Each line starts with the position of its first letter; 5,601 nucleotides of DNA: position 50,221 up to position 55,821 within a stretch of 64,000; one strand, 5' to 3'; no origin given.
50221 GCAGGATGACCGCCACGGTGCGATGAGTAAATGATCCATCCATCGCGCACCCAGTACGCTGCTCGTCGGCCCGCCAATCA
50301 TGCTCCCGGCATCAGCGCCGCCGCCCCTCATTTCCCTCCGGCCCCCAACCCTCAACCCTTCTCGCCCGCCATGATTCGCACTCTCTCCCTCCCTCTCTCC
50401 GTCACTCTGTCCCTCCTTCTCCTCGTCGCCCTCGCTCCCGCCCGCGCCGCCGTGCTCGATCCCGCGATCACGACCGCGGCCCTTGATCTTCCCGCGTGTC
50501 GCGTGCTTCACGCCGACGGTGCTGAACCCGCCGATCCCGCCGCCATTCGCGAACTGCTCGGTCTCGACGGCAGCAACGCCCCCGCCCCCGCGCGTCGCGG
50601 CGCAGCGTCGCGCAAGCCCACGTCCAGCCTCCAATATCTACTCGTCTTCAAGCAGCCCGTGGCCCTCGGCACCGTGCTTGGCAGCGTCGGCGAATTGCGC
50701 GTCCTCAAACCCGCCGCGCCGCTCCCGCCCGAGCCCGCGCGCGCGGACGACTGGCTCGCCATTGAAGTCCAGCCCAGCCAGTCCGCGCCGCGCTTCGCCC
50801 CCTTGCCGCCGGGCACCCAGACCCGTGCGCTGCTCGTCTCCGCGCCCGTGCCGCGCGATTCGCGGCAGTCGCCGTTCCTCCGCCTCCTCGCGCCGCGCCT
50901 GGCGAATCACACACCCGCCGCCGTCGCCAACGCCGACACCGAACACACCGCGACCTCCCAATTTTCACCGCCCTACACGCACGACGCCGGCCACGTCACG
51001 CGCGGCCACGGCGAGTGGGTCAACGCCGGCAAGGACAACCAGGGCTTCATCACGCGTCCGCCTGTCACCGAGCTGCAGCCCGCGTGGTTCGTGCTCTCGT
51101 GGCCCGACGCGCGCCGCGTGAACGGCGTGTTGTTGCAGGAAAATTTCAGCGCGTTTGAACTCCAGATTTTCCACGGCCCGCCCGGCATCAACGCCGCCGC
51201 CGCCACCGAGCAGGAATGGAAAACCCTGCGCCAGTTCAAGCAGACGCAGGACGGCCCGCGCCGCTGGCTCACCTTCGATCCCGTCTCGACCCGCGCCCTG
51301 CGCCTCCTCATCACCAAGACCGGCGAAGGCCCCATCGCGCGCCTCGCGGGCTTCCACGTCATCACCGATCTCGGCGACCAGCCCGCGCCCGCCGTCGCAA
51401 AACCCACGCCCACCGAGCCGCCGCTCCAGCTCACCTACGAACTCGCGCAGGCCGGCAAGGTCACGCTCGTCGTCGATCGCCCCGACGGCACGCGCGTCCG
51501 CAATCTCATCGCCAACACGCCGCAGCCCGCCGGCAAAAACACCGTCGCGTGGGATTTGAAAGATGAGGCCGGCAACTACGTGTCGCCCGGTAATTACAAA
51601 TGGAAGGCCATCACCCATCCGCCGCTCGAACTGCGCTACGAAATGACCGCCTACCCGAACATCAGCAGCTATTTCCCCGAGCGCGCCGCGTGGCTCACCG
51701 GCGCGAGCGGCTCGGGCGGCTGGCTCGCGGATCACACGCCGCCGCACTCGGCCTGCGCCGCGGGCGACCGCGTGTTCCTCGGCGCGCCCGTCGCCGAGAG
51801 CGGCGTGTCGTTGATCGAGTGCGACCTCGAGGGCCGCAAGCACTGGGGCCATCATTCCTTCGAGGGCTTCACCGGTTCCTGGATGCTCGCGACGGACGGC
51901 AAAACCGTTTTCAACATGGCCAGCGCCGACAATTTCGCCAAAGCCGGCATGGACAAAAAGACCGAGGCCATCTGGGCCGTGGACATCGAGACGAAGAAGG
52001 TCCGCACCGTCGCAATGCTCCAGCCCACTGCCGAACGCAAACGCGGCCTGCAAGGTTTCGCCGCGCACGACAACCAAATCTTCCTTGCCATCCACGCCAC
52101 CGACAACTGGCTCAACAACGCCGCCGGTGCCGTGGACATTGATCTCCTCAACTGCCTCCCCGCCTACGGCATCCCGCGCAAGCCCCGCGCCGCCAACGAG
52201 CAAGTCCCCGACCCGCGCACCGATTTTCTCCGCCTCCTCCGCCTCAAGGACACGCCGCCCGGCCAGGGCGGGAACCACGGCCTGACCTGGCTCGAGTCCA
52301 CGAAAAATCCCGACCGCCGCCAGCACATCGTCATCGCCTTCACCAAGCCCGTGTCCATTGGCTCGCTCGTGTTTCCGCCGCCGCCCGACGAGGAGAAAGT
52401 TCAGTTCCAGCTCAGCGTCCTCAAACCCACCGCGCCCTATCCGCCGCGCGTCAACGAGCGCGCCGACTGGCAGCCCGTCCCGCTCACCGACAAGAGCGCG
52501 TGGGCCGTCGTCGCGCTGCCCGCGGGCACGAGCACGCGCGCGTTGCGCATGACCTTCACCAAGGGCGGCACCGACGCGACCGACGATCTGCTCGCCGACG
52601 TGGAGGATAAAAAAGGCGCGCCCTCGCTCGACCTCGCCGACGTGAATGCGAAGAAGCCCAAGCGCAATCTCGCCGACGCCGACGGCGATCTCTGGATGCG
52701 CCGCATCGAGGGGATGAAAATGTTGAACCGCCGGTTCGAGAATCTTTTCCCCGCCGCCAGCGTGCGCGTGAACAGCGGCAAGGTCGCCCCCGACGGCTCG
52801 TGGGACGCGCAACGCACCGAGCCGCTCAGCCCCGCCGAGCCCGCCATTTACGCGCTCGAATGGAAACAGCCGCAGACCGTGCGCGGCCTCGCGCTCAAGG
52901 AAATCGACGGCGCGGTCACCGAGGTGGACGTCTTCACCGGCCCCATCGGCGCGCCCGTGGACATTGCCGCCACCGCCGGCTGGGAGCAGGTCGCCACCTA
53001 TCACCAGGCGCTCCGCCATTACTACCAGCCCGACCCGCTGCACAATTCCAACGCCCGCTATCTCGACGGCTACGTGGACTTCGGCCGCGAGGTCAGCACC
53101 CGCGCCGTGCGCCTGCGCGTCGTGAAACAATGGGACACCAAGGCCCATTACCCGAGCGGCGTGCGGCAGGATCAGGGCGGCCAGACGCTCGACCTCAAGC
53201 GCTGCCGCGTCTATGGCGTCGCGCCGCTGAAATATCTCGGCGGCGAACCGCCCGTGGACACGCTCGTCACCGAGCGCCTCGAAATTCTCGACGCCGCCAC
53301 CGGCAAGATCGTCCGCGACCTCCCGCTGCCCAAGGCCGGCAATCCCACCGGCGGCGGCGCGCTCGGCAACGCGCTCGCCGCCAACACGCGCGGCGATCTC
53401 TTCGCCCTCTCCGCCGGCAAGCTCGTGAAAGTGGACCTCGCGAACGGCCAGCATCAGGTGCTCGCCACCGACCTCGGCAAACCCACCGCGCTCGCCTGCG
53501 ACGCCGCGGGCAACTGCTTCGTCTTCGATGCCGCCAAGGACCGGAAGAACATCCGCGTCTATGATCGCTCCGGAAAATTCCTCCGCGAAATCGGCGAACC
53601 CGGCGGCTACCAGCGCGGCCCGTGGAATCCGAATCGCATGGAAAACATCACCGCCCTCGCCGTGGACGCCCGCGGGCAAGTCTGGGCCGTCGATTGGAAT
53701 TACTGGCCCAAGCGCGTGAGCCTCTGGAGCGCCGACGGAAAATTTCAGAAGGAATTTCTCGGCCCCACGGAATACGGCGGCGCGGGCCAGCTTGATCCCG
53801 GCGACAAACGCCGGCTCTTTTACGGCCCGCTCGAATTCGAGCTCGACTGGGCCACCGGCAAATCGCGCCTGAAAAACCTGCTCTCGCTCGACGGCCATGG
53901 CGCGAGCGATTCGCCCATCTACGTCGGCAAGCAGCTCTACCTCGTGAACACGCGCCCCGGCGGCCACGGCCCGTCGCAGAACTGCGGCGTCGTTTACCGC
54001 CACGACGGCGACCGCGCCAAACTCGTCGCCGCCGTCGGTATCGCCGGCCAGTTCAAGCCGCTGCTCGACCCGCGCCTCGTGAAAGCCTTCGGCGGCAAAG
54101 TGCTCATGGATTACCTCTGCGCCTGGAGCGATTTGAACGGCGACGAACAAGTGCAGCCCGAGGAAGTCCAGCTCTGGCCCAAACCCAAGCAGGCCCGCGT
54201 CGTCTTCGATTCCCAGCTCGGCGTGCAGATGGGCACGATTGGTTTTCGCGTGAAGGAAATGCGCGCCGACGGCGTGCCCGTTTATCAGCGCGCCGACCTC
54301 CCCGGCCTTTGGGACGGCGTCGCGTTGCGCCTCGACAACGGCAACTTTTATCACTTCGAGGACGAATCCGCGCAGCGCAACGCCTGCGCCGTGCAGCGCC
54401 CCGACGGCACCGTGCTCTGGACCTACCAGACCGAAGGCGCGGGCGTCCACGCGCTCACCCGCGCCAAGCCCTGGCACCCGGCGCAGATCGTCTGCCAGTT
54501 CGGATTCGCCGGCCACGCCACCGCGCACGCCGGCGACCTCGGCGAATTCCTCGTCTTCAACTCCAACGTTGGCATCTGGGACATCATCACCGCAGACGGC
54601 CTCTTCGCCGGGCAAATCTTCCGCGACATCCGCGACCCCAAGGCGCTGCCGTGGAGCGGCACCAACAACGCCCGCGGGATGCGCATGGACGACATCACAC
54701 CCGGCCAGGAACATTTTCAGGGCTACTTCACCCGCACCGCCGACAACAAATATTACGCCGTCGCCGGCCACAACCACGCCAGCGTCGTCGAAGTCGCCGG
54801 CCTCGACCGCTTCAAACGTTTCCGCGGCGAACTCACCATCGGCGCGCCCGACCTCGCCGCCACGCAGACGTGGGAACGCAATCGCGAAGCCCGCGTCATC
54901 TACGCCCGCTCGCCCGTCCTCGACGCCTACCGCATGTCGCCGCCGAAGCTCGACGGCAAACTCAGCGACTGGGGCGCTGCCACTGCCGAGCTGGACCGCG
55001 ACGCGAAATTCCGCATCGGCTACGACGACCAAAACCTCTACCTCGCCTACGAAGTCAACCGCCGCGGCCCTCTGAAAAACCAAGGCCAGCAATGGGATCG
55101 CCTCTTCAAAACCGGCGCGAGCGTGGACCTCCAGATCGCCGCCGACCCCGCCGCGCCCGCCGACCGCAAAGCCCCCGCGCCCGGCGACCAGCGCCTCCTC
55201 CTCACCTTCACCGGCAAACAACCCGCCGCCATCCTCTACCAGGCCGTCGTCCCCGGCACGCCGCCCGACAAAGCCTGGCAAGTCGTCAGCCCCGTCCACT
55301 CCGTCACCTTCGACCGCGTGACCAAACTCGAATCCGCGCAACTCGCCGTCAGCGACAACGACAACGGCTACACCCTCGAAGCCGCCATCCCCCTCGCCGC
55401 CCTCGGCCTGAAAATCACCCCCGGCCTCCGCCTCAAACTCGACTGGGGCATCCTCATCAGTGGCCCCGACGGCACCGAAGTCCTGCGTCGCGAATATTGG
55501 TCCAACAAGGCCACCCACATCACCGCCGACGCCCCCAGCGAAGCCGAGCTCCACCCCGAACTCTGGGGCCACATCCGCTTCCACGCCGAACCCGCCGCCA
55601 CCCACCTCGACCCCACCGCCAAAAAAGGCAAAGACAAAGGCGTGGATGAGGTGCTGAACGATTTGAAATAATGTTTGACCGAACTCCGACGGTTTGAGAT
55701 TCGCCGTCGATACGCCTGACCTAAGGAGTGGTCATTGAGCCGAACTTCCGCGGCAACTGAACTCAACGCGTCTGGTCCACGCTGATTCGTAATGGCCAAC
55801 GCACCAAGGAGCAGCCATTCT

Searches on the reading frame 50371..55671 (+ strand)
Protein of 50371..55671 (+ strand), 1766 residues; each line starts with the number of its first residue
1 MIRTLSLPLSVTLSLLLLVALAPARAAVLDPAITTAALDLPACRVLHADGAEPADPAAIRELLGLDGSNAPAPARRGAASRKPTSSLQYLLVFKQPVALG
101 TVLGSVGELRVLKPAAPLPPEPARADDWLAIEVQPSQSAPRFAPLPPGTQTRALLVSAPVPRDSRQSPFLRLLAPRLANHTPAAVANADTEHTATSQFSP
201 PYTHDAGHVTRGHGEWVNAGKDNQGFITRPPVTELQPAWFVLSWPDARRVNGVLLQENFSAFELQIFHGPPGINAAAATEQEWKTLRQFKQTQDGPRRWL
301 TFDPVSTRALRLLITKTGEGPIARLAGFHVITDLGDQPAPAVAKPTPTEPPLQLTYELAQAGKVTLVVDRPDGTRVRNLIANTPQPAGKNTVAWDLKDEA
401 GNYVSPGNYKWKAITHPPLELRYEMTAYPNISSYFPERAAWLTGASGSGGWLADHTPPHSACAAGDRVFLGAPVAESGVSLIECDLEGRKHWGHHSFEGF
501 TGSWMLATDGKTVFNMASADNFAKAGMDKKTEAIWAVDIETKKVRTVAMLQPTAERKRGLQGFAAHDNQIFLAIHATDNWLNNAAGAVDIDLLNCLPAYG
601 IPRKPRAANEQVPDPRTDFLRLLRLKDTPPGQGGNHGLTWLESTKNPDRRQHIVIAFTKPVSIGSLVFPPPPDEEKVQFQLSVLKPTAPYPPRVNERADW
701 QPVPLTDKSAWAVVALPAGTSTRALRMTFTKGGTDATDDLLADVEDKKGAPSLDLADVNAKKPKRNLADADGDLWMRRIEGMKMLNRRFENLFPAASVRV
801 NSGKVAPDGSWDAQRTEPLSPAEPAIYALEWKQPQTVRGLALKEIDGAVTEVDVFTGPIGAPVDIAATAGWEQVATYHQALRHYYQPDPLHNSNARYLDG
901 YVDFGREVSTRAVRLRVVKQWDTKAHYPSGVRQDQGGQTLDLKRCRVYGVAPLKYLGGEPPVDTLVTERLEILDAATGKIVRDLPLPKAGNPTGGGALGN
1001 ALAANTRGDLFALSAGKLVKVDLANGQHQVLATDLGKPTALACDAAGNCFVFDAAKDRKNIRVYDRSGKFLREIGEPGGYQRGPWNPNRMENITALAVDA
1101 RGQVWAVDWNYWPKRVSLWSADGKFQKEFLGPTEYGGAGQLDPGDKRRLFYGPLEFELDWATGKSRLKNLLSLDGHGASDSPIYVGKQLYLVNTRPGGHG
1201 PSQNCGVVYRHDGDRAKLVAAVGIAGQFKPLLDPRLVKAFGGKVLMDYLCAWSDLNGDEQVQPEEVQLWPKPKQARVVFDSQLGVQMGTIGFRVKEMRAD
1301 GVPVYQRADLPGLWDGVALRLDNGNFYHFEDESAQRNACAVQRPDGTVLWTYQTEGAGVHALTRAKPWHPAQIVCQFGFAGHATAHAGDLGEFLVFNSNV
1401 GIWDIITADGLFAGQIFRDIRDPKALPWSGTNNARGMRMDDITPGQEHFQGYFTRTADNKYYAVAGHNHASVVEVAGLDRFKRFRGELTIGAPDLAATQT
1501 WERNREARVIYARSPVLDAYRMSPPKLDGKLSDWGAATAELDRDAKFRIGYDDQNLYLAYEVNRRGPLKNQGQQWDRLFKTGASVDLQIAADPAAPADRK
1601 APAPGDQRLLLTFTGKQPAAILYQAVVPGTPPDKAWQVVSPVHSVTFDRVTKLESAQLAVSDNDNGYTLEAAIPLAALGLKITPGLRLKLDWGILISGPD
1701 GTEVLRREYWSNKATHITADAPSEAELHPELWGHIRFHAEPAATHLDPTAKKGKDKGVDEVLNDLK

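Call 18: find_encoding_contigs(protein=window:50371-55671:+, flank=10000, max_places=10)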
Protein window:50371-55671:+ (1766 aa): 3 contigs read that carry it; 2 places shown.
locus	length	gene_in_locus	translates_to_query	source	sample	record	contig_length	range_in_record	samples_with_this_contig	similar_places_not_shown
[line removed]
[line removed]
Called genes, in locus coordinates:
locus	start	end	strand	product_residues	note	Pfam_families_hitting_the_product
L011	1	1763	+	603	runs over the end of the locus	PF00664:ABC_membrane, PF02463:SMC_N (weak), PF00005:ABC_tran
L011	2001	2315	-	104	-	PF00036:EF-hand_1 (faint)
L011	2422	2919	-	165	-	-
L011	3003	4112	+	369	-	PF00155:Aminotran_1_2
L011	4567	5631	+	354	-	-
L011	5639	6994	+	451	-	PF07719:TPR_2 (faint), PF13181:TPR_8 (faint), PF13374:TPR_10 (faint), PF13424:TPR_12 (faint), PF09976:TPR_21 (faint), PF00515:TPR_1 (faint)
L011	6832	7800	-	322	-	-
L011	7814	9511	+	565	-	PF01268:FTHFS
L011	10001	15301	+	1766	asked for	PF13860:FlgD_ig (weak)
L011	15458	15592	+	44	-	-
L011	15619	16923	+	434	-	-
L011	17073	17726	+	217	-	PF27258:NspV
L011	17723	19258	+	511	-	-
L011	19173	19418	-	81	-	-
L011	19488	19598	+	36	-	-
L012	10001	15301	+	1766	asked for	PF13860:FlgD_ig (weak)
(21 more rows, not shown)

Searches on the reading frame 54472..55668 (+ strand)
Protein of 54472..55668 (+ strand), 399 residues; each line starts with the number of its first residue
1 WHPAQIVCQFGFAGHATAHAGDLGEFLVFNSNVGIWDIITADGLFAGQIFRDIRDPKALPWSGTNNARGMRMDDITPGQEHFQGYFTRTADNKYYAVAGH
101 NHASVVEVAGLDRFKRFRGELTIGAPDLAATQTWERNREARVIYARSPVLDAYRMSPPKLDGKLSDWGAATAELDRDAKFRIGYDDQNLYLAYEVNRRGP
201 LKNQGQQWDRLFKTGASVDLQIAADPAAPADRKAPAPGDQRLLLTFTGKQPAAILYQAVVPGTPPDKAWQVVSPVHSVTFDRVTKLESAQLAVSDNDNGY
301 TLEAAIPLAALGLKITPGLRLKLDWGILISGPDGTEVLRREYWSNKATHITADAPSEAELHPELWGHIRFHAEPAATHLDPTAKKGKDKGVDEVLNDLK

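Call 61: find_related_loci(query=window:54472-55668:+, collection=metagenome_contigs, flank=10000)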
Query window:54472-55668:+ (399 aa) in metagenome_contigs; peptide patterns used: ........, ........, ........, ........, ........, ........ (x = any residue, [..] = any of these).
100 stretches matched a pattern; 35 encode a relative of the query (tblastn E <= 1e-3); 35 distinct loci.
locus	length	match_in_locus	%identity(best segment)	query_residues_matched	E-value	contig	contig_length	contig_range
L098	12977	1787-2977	87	1-399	0e+0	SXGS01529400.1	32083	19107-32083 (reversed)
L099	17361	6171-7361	87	1-399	0e+0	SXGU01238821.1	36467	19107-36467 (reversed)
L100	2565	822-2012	87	1-399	0e+0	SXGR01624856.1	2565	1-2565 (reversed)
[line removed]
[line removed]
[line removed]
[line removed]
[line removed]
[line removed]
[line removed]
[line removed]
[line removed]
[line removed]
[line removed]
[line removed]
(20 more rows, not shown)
